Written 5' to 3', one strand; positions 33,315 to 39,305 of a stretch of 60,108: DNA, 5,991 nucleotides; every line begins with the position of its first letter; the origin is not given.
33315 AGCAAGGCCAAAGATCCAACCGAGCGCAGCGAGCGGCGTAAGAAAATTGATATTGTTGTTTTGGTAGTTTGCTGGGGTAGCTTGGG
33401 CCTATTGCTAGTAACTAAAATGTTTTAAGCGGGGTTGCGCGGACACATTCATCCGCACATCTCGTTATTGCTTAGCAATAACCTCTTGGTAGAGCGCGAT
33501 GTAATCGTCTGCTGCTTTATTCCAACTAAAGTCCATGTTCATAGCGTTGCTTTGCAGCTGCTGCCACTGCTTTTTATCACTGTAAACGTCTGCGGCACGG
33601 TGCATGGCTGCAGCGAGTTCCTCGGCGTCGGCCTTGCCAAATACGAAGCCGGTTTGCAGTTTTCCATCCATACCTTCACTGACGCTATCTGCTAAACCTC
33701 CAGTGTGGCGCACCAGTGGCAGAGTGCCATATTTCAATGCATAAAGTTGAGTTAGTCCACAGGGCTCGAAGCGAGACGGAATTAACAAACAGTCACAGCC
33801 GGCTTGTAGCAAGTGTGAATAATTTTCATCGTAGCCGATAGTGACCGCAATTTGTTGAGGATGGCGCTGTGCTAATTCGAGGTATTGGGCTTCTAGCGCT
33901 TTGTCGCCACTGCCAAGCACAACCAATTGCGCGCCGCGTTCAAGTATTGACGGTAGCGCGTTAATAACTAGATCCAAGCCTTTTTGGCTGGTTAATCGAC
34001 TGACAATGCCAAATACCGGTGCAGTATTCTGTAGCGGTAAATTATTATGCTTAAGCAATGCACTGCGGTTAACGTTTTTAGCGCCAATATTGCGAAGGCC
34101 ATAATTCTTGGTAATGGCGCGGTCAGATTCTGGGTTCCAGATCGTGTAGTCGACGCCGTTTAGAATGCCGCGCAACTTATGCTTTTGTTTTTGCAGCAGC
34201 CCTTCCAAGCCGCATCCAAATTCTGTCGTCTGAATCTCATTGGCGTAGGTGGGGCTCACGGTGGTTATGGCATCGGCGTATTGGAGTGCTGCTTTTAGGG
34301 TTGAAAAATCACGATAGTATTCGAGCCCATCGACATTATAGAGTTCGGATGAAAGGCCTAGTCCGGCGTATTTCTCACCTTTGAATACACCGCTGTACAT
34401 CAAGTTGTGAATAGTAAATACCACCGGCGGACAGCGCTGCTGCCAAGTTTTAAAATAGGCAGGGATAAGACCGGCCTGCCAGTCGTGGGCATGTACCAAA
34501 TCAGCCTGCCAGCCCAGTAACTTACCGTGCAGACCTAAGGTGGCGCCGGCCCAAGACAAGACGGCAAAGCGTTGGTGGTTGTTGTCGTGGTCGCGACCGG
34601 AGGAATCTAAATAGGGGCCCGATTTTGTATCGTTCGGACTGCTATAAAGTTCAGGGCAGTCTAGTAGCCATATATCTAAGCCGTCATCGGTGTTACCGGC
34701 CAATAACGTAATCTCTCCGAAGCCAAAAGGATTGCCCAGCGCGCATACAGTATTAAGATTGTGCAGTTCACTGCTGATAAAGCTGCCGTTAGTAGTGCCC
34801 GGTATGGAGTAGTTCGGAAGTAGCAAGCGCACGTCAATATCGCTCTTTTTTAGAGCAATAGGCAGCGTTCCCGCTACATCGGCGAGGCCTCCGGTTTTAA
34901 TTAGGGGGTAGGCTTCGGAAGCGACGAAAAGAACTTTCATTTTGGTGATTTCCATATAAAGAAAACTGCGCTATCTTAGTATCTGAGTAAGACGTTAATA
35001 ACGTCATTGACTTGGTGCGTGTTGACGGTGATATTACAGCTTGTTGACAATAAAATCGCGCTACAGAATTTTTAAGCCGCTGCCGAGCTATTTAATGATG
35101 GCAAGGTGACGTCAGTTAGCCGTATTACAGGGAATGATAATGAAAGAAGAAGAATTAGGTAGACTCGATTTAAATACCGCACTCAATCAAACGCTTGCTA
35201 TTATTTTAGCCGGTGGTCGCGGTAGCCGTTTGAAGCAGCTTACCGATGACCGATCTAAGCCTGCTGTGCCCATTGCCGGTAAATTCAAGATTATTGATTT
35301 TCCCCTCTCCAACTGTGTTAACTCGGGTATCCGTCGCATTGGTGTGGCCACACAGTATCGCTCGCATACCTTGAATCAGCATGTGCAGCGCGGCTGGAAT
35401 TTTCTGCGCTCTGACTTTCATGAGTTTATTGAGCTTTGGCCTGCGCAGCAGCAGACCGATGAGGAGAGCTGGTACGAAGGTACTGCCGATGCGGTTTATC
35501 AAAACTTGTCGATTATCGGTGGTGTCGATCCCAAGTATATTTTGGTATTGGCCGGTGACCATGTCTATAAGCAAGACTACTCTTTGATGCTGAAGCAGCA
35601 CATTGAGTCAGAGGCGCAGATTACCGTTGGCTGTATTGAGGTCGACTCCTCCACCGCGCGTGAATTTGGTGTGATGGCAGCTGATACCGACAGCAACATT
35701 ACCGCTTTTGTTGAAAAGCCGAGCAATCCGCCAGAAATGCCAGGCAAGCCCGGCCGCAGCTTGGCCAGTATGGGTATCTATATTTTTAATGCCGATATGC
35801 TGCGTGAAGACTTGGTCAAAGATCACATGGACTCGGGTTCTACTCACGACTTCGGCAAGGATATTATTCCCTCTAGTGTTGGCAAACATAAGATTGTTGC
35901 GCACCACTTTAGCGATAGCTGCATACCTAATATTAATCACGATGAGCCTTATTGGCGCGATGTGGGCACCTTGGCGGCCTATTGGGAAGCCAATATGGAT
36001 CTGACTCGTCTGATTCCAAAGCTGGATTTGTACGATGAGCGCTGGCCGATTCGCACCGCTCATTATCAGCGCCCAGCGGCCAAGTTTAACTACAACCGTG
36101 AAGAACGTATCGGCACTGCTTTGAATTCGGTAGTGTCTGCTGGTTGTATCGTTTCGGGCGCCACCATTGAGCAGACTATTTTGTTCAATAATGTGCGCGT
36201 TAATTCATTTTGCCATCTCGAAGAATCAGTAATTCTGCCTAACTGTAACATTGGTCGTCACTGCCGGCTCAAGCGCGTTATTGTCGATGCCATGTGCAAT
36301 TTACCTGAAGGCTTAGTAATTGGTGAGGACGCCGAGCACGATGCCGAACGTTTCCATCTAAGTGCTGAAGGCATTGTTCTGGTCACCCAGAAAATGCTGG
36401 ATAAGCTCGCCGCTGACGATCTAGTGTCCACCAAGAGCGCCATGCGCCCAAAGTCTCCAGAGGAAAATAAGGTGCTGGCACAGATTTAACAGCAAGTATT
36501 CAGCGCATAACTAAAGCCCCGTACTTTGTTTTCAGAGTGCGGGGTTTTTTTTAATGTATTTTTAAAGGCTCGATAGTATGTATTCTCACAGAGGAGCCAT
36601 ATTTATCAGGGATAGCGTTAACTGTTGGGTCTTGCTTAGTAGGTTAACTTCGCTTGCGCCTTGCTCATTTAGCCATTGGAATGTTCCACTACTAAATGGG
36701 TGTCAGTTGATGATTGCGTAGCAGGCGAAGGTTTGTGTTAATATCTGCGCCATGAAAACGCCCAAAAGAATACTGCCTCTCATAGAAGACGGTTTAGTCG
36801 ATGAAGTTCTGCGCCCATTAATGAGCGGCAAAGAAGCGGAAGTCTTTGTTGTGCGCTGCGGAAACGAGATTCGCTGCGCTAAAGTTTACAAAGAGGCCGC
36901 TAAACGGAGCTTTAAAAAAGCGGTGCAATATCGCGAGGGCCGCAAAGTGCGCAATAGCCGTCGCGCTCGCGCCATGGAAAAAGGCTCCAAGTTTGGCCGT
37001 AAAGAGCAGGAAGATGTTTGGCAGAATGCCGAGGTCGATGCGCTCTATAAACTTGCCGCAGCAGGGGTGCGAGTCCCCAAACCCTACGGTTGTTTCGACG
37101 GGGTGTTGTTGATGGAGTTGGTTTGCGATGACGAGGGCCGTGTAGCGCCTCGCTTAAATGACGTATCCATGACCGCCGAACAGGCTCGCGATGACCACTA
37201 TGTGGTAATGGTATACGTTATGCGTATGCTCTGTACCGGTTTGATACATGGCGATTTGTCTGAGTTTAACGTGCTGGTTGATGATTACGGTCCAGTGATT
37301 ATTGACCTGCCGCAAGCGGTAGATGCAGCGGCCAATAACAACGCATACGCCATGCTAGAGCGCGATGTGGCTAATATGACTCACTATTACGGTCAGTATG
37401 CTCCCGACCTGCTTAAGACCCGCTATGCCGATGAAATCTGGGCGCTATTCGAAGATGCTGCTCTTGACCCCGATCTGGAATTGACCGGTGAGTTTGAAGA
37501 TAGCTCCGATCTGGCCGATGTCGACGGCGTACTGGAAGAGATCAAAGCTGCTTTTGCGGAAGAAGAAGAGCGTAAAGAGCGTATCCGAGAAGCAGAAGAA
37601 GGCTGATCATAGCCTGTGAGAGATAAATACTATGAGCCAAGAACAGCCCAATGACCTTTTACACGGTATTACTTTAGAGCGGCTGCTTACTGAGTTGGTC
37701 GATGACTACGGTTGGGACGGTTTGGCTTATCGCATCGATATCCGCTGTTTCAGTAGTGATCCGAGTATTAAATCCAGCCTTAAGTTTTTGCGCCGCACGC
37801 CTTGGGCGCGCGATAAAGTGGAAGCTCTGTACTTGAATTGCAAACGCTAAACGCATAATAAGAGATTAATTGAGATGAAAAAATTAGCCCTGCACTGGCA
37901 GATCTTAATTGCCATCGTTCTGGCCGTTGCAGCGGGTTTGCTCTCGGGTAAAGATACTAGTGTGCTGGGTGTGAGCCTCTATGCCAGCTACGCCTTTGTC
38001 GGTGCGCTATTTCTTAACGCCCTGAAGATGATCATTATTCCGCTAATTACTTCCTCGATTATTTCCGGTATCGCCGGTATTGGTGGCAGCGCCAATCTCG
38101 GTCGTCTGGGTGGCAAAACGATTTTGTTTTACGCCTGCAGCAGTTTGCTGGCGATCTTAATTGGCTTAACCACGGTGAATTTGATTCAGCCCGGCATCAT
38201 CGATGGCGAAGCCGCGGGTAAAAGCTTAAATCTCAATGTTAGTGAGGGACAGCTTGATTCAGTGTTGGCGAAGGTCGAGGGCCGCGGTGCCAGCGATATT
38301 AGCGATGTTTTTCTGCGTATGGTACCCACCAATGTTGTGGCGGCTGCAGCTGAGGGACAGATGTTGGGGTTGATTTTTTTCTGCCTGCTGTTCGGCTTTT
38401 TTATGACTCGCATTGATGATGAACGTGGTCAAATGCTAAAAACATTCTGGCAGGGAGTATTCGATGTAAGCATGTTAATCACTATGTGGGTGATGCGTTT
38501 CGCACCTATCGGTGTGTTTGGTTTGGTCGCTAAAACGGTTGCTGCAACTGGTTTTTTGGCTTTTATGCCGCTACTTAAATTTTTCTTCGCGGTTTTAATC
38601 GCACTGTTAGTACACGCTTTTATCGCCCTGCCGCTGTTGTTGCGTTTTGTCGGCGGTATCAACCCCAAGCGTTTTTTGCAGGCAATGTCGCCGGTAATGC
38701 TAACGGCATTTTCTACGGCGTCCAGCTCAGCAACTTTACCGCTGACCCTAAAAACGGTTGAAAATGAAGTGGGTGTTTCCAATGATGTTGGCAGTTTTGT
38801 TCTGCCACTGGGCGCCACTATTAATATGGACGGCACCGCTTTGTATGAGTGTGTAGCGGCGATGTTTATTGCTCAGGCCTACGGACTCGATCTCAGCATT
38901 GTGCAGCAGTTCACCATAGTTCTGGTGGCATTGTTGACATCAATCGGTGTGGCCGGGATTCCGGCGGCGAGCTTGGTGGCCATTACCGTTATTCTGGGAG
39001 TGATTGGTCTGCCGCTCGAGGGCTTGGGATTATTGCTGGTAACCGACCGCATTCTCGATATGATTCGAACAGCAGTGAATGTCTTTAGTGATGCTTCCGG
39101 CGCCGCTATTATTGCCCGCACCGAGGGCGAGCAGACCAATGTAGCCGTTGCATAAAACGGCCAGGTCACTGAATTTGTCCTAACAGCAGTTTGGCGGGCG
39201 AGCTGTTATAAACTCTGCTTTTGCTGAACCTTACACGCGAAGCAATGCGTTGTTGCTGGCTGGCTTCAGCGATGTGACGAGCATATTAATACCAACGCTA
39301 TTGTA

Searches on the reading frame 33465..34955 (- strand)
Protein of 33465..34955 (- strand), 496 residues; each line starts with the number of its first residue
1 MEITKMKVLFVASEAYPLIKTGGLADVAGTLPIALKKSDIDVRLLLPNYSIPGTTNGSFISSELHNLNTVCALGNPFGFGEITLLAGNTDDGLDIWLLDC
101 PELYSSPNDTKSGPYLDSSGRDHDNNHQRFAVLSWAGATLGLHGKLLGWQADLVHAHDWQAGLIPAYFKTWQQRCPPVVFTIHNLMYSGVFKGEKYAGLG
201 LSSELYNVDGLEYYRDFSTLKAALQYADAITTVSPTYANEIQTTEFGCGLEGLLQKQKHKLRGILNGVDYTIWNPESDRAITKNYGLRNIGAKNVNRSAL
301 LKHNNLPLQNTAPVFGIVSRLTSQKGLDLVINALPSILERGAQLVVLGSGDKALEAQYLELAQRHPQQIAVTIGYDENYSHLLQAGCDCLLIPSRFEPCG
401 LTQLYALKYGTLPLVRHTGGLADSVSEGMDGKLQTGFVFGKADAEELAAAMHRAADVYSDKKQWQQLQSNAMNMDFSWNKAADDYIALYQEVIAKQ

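Call 43: search_protein_families(library=ncbifam, proteins=[window:33465-34955:-], max_evalue=1e-10)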
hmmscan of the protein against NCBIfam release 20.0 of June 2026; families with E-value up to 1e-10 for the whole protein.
window:33465-34955:- (496 aa): 17 families
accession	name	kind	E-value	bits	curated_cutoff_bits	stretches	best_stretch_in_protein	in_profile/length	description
NF001899.0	PRK00654.1-2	equivalog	3.9e-179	596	459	1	6-493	1-476/478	glycogen synthase GlgA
NF010699.0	PRK14099.1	equivalog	1.6e-165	551.2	762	1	4-495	2-482/485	glycogen synthase GlgA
TIGR02095.1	glgA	subfamily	1.2e-161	538.6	328.45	1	6-491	1-476/477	glycogen/starch synthase, ADP-glucose type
NF001901.0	PRK00654.1-5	equivalog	4.5e-141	470.7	649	1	4-495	22-494/502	glycogen synthase GlgA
NF001903.0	PRK00654.2-2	equivalog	1.8e-131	439.1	616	1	6-494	1-480/482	glycogen synthase GlgA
NF001898.0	PRK00654.1-1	equivalog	2.4e-127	425.5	603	1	6-493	1-476/477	glycogen synthase GlgA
NF001900.0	PRK00654.1-3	equivalog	2.5e-114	382.4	509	2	124-495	99-457/481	glycogen synthase GlgA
NF001905.0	PRK00654.2-4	subfamily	2.5e-103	346.2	560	1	6-492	1-486/489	glycogen synthase GlgA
NF001906.0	PRK00654.2-5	equivalog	3.9e-94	316.3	870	1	4-493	4-484/485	glycogen synthase GlgA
NF010698.0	PRK14098.1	equivalog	1.7e-88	297.4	754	1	146-493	137-487/489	starch synthase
NF001902.0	PRK00654.2-1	equivalog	1.6e-85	287.5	845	1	125-492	107-489/492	glycogen synthase GlgA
NF001904.0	PRK00654.2-3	equivalog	6.2e-65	219.7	577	1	124-492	102-474/475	glycogen synthase GlgA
TIGR02149.1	glgA_Coryne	subfamily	9e-14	51.4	302.4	1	150-493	83-391/391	glycogen synthase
TIGR03999.1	thiol_BshA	equivalog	8e-13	48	273.7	1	308-493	195-374/375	N-acetyl-alpha-D-glucosaminyl L-malate synthase BshA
TIGR03088.1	stp2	hypoth_equivalog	1.1e-11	44.5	409.05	1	296-492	180-373/374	TIGR03088 family PEP-CTERM/XrtA system glycosyltransferase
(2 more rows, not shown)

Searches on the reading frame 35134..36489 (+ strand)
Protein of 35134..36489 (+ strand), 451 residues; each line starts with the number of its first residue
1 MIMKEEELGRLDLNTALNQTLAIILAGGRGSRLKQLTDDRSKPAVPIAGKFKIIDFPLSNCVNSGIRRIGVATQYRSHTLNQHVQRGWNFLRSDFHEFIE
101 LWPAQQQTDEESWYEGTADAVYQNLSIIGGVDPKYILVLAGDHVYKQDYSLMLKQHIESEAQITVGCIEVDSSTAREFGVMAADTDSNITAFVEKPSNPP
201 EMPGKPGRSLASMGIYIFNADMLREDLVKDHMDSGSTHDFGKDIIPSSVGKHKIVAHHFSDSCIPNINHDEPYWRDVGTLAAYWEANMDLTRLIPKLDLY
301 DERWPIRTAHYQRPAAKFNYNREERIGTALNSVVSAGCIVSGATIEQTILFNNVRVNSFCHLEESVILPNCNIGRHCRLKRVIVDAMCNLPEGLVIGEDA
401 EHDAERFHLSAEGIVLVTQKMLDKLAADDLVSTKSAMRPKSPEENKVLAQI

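Call 43: search_protein_families(library=ncbifam, proteins=[window:35134-36489:+], max_evalue=1e-10)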
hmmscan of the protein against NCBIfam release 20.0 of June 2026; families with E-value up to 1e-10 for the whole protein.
window:35134-36489:+ (451 aa): 12 families
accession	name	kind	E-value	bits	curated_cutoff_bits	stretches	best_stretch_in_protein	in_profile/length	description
NF001947.0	PRK00725.1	subfamily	1.8e-196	653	470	1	15-426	12-423/426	glucose-1-phosphate adenylyltransferase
TIGR02091.1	glgC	equivalog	3.3e-148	493.6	424.9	1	20-397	1-363/364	glucose-1-phosphate adenylyltransferase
NF002023.0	PRK00844.1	subfamily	2.7e-147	490.9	458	1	18-420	5-405/408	glucose-1-phosphate adenylyltransferase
NF003670.0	PRK05293.1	equivalog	2.3e-112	375.7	470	1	18-419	3-371/382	glucose-1-phosphate adenylyltransferase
NF002772.0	PRK02862.1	equivalog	1.1e-97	327.4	537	1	18-369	2-346/429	glucose-1-phosphate adenylyltransferase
TIGR02092.1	glgD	equivalog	2.5e-42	145.3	236.6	1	18-393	1-351/370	glucose-1-phosphate adenylyltransferase subunit GlgD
NF052502.1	man1P_GTase_Rv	exception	3.8e-31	108.2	440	1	22-387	3-321/352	mannose-1-phosphate guanylyltransferase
TIGR03992.1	Arch_glmU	subfamily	4.2e-22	78.6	292.1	1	22-224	3-174/393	bifunctional sugar-1-phosphate nucleotidylyltransferase/acetyltransferase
TIGR01208.1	rmlA_long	equivalog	1.4e-17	63.6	320.25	1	22-221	2-177/353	glucose-1-phosphate thymidylyltransferase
NF041313.1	UDPGP_AglF_Halo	equivalog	1.1e-16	61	400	1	22-202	3-165/234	UTP--glucose-1-phosphate uridylyltransferase AglF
NF041173.1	Sug_nt_acttase_Thmprot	equivalog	3.4e-13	49.3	600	0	22-223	3-173/405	bifunctional sugar-1-phosphate nucleotidylyltransferase/acetyltransferase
NF010935.0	PRK14355.1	equivalog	3.1e-12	45.9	718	0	19-258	3-219/459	bifunctional UDP-N-acetylglucosamine diphosphorylase/glucosamine-1-phosphate N-acetyltransferase GlmU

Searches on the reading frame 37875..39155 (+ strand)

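Call 43: search_protein_families(library=ncbifam, proteins=[window:37875-39155:+], max_evalue=1e-10)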
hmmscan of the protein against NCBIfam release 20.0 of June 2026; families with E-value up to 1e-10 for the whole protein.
window:37875-39155:+ (426 aa): 4 families
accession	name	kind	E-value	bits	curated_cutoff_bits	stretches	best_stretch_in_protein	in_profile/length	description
NF008440.0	PRK11283.1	equivalog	6.5e-88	295.4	638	1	2-418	4-413/437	glutamate/aspartate:proton symporter GltP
NF002461.0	PRK01663.1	subfamily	3.3e-63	214.2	513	1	8-419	7-404/428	C4-dicarboxylate transporter DctA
NF009587.0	PRK13027.1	subfamily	2.1e-49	168.5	570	1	6-419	9-405/442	C4-dicarboxylate transporter DctA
NF010151.0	PRK13628.1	equivalog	2.3e-30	106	308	1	3-418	13-402/407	serine/threonine transporter SstT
